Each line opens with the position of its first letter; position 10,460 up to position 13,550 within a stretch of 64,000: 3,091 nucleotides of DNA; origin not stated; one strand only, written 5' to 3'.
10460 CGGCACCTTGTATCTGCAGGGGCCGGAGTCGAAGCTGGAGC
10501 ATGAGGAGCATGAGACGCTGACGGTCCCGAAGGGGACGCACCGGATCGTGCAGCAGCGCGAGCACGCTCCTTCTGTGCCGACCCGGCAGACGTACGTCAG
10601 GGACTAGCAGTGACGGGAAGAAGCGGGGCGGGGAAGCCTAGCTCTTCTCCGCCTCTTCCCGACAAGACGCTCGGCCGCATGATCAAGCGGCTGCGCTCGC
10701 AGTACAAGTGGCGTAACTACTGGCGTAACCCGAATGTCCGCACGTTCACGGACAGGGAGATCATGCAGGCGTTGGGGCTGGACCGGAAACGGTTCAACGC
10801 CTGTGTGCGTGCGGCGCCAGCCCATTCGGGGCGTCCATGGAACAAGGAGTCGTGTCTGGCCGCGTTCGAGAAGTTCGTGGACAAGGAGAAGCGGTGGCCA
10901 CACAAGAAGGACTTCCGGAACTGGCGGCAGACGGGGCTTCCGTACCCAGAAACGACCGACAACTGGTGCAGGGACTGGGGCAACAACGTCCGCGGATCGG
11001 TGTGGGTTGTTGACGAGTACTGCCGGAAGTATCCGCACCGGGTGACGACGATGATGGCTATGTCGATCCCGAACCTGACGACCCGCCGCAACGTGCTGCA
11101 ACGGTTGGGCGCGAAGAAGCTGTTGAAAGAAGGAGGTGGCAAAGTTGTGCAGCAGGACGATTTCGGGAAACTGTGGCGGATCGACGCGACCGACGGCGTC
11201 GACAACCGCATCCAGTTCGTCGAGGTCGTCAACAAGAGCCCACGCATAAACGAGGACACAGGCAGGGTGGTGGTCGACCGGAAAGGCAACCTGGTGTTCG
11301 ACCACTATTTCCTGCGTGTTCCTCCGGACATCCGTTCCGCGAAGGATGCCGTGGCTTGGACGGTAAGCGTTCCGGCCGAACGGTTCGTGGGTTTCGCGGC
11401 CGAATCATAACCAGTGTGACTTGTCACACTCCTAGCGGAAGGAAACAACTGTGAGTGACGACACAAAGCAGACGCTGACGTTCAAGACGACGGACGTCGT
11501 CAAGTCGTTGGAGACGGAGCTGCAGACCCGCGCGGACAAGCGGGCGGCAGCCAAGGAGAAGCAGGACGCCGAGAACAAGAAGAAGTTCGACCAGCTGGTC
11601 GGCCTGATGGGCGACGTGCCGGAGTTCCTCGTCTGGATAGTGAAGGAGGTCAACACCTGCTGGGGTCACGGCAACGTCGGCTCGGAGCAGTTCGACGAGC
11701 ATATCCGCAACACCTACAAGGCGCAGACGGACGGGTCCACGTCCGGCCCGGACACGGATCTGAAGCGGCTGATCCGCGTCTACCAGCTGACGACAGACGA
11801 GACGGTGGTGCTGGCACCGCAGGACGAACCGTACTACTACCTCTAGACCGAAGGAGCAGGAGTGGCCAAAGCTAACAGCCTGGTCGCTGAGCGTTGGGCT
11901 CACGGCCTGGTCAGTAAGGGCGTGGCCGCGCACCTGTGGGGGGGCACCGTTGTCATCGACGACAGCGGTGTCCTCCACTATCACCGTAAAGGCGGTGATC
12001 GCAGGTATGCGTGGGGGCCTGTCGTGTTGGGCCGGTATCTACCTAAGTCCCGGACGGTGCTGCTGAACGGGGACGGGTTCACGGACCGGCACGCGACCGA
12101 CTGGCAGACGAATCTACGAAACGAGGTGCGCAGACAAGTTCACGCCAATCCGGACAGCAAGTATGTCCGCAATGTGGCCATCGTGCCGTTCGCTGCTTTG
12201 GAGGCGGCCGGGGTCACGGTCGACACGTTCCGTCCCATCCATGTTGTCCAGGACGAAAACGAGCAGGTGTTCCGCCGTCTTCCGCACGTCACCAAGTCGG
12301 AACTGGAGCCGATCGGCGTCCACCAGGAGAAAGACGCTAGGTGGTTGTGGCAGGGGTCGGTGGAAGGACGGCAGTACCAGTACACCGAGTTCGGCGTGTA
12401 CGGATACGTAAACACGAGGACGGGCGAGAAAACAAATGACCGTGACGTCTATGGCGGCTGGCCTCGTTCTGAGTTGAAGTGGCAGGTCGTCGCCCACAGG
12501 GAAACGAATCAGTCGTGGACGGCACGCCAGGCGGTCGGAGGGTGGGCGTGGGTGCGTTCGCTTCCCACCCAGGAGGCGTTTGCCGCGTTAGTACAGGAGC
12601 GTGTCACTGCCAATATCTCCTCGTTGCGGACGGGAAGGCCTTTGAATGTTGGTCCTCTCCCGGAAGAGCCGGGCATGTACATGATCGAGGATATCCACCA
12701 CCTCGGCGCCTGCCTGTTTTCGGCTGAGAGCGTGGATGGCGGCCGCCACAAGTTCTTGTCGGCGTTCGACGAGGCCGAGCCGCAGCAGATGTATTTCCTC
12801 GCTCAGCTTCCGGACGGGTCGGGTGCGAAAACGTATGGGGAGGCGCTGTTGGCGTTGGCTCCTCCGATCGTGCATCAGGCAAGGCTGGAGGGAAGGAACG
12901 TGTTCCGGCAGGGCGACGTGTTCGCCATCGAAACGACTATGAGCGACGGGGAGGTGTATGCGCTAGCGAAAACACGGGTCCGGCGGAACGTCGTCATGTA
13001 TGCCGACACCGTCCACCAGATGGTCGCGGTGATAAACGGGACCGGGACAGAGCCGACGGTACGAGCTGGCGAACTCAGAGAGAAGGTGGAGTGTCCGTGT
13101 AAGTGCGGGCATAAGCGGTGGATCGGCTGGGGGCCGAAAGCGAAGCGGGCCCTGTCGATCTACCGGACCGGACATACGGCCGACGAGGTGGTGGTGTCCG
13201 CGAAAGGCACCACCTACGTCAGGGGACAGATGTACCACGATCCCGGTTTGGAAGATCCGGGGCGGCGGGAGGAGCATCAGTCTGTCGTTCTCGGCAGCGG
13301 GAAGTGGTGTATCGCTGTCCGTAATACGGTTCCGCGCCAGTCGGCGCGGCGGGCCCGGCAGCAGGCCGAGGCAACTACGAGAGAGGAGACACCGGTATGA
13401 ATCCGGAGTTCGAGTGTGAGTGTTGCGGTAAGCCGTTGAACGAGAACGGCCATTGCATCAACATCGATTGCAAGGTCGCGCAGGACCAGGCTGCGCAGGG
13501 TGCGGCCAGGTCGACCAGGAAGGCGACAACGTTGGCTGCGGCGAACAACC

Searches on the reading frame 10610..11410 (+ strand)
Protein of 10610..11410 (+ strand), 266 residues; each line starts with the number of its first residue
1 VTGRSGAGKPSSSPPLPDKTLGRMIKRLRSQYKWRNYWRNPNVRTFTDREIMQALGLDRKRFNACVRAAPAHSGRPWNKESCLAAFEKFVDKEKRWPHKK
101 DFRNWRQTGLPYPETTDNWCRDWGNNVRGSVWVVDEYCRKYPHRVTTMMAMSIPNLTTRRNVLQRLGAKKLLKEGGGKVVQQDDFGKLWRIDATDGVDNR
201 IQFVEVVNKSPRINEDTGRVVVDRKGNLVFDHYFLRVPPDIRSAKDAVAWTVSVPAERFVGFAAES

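Call 12: search_protein_families(library=pfam, proteins=[window:10610-11410:+], max_evalue=0.01)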
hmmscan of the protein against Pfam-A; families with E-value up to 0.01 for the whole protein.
window:10610-11410:+ (266 aa): 1 family
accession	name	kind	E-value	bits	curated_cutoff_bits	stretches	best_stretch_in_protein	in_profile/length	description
PF20530.3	DUF6745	-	4.8e-15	55.8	27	1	151-259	107-200/206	Domain of unknown function (DUF6745)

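Call 42: search_protein_families(library=phrogs, proteins=[window:10610-11410:+], max_evalue=0.001)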
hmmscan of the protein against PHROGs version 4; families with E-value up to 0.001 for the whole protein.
window:10610-11410:+ (266 aa): 0 families

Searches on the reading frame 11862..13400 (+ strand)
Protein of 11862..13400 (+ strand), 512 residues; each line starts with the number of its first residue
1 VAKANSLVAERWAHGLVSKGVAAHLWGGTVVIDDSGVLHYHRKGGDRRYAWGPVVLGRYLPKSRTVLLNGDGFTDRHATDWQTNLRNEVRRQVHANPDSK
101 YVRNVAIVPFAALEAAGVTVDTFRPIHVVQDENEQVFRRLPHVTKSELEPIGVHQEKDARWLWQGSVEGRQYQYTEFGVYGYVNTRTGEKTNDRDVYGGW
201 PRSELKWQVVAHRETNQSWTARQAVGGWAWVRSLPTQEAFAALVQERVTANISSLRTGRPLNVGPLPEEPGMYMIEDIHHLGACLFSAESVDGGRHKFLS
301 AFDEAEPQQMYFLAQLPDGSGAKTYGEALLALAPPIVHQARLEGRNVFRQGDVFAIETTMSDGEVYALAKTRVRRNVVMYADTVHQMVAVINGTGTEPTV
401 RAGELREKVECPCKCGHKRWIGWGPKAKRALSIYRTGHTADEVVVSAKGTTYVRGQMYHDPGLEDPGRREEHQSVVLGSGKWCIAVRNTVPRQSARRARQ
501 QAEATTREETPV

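Call 12: search_protein_families(library=pfam, proteins=[window:11862-13400:+], max_evalue=0.01)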
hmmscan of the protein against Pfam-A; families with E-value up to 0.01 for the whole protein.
window:11862-13400:+ (512 aa): 0 families

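Call 42: search_protein_families(library=phrogs, proteins=[window:11862-13400:+], max_evalue=0.001)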
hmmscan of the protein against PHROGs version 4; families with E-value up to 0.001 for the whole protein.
window:11862-13400:+ (512 aa): 1 family
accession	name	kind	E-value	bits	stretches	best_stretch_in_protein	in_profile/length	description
phrog_29643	-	unknown function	7.1e-25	88.4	2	273-365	170-265/423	-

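Call 84: search_solved_structures(query=window:11862-13400:+, max_evalue=1)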
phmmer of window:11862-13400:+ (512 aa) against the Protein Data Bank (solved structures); distinct sequences matched with E-value up to 1: 0.

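Call 87: find_homologous_proteins(query=window:11862-13400:+, max_evalue=0.00001)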
Query window:11862-13400:+ (512 aa): 76 proteins with E <= 0.00001 among 8000 candidates.
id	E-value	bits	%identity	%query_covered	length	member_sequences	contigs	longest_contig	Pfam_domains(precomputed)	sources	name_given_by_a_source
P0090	0.0e+0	1146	100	96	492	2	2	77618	-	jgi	jgi:hypothetical protein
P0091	1.4e-149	517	51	97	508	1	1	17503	-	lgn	-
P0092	9.1e-141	488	50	96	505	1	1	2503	-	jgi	-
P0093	2.8e-140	486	48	99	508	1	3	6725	-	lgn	-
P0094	2.2e-137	477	48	96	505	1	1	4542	-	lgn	-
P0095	8.7e-133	462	46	99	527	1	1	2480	-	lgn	-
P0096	9.1e-123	428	48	97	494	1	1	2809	-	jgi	jgi:hypothetical protein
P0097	1.3e-122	428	46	96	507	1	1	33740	-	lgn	-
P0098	1.8e-102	361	44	96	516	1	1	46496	-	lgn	-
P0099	3.2e-101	357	42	96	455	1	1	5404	-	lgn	-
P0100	1.3e-98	349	41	91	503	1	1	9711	-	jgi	-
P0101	2.4e-91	325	43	87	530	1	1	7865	-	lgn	-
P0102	2.0e-90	322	37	95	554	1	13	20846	-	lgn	-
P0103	2.7e-90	321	38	96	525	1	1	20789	-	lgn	-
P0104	1.6e-89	319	41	92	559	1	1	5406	-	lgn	-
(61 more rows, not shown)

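Call 88: find_encoding_contigs(protein=P0090, flank=10000, max_places=3)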
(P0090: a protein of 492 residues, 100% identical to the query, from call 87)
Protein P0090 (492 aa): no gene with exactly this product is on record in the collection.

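Call 105: predict_structure(alignment_id=A5)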
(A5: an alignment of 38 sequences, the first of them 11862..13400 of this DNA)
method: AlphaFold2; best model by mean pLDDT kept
length: 512 residues; sequences in the alignment: 38
mean_pLDDT: 90.3   pTM: 0.83
mean pLDDT of the five models: 90.3, 89.2, 89.0, 89.0, 88.1
residues with pLDDT >= 90: 378; 70-90: 91; 50-70: 33; < 50: 10
segments of 3 or more residues with pLDDT < 50: 499-506
pLDDT, mean of each block of 10 residues (from residue 1): 91 98 96 98 78 96 97 93 96 96 97 95 97 93 90 71 89 87 91 81 85 63 70 92 94 94 95 90 96 96 87 94 96 96 96 96 98 97 92 95 96 91 97 97 98 98 94 92 94 60 49 50
secondary structure, 60 per line:
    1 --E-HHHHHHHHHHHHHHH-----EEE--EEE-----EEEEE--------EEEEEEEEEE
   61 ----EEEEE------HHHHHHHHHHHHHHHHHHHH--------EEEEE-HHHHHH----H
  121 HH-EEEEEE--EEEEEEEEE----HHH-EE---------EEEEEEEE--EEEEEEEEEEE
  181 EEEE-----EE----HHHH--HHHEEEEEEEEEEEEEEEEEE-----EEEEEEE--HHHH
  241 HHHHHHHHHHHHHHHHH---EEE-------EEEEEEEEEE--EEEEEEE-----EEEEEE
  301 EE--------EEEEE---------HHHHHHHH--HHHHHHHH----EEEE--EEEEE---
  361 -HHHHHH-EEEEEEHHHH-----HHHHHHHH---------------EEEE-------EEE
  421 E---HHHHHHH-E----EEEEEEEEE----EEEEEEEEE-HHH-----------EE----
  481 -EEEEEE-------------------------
elements in order: H5-19 E25-27 E30-32 E38-42 E51-60 E65-69 H76-95 E104-108 H110-115 E124-129 E132-140 E160-167 E170-184 H196-199 E205-222 E228-234 H237-257 E261-263 E271-280 E283-289 E295-302 E311-315 H325-332 H335-342 E347-350 E353-357 H362-367 E369-374 H375-378 H384-391 E407-410 E418-421 H425-431 E438-446 E451-459 E482-487

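Call 122: fold_search(model_id=the predicted structure, library=viral)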
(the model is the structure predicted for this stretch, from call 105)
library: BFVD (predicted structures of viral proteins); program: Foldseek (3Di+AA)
matches with E <= 10: 483; with E <= 0.001: 1
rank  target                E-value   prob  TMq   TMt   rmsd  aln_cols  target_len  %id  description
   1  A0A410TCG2            3.2e-23  1.00  0.46  0.55  14.7       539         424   20  (no name in the UniProt tables at hand)
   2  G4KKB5                8.3e-02  0.10  0.06  0.10  22.8       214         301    7  (no name in the UniProt tables at hand)
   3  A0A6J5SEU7            1.0e-01  0.09  0.07  0.18  25.0       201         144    8  Uncharacterized protein [uncultured Caudovirales phage]
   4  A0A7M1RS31            1.2e-01  0.03  0.08  0.08  31.1       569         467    8  Uncharacterized protein [uncultured phage cr4_1]
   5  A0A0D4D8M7            1.2e-01  0.04  0.05  0.03  34.1       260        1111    7  Envelopment polyprotein [Groundnut chlorotic fan-spot virus]
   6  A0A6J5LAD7            1.3e-01  0.07  0.08  0.14  20.0       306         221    8  Uncharacterized protein [uncultured Caudovirales phage]
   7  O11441                1.6e-01  0.04  0.05  0.05  25.9       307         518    8  RNA replicase (Fragment) [Tenuivirus urochloae]
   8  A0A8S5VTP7            1.7e-01  0.03  0.07  0.07  25.0       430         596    8  Anastral spindle 2 [Ackermannviridae sp.]
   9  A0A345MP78            2.2e-01  0.06  0.07  0.08  21.1       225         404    7  (no name in the UniProt tables at hand)
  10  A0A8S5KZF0            2.6e-01  0.15  0.09  0.20  23.0       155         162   11  Coat protein [ssRNA phage SRR7976300_1]
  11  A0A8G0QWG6            2.7e-01  0.02  0.06  0.06  20.7       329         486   12  (no name in the UniProt tables at hand)
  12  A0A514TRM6            2.9e-01  0.07  0.08  0.16  25.1       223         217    9  (no name in the UniProt tables at hand)
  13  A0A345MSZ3            3.2e-01  0.04  0.11  0.11  26.4       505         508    8  Uncharacterized protein [crAssphage sp. isolate ctbg_1]
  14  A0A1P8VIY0            3.2e-01  0.02  0.06  0.11  20.7       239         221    5  Uncharacterized protein [Murid betaherpesvirus 3]
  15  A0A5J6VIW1            3.4e-01  0.02  0.08  0.07  29.0       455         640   11  Uncharacterized protein [Megaviridae environmental sample]
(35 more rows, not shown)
